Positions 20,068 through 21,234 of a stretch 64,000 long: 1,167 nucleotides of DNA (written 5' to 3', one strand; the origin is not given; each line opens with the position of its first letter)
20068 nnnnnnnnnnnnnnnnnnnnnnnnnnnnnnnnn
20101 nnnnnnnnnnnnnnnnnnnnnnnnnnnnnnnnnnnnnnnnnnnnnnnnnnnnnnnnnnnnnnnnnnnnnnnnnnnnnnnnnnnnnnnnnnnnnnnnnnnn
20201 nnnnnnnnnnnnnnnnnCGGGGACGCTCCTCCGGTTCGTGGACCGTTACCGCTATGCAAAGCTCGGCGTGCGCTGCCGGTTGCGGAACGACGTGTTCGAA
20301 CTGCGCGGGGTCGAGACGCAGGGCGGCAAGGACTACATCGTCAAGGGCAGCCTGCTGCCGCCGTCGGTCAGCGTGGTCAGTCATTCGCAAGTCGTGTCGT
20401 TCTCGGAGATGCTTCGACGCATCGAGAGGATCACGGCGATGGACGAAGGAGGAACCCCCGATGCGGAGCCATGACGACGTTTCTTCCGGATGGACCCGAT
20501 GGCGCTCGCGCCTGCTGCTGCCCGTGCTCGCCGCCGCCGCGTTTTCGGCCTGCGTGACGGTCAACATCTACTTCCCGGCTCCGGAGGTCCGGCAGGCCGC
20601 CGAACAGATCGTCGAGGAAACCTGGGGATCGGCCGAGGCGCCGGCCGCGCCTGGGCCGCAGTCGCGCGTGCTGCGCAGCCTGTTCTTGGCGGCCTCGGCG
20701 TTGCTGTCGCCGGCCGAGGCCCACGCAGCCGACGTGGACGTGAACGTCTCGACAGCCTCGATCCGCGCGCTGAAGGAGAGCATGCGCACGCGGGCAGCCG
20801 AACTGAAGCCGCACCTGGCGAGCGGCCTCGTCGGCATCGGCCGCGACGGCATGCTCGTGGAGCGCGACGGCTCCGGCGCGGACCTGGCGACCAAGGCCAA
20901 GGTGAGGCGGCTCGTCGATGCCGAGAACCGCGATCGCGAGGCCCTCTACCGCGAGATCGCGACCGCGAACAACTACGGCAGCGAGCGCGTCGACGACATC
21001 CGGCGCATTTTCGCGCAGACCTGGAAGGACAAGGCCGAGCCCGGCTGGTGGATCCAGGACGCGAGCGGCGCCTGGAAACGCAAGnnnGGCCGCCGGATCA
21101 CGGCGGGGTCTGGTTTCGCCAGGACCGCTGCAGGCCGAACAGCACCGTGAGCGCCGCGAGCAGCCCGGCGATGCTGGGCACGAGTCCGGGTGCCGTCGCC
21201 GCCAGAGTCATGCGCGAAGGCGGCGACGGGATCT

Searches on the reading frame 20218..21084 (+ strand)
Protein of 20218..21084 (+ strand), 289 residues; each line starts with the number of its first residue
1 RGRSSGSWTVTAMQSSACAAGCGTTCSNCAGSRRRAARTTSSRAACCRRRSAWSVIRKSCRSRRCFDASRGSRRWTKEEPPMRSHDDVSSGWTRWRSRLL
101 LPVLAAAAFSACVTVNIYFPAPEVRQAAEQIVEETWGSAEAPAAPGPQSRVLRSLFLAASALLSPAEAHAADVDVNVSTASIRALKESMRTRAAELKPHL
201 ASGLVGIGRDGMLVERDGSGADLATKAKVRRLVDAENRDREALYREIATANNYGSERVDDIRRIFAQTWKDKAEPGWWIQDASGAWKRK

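Call 63: search_protein_families(library=pfam, proteins=[window:20218-21084:+], max_evalue=0.001)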
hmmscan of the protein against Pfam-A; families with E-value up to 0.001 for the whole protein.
window:20218-21084:+ (289 aa): 1 family
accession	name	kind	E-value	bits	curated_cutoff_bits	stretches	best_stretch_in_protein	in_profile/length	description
PF07027.17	DUF1318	-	6.6e-20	71.9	27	1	190-289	2-92/92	Protein of unknown function (DUF1318)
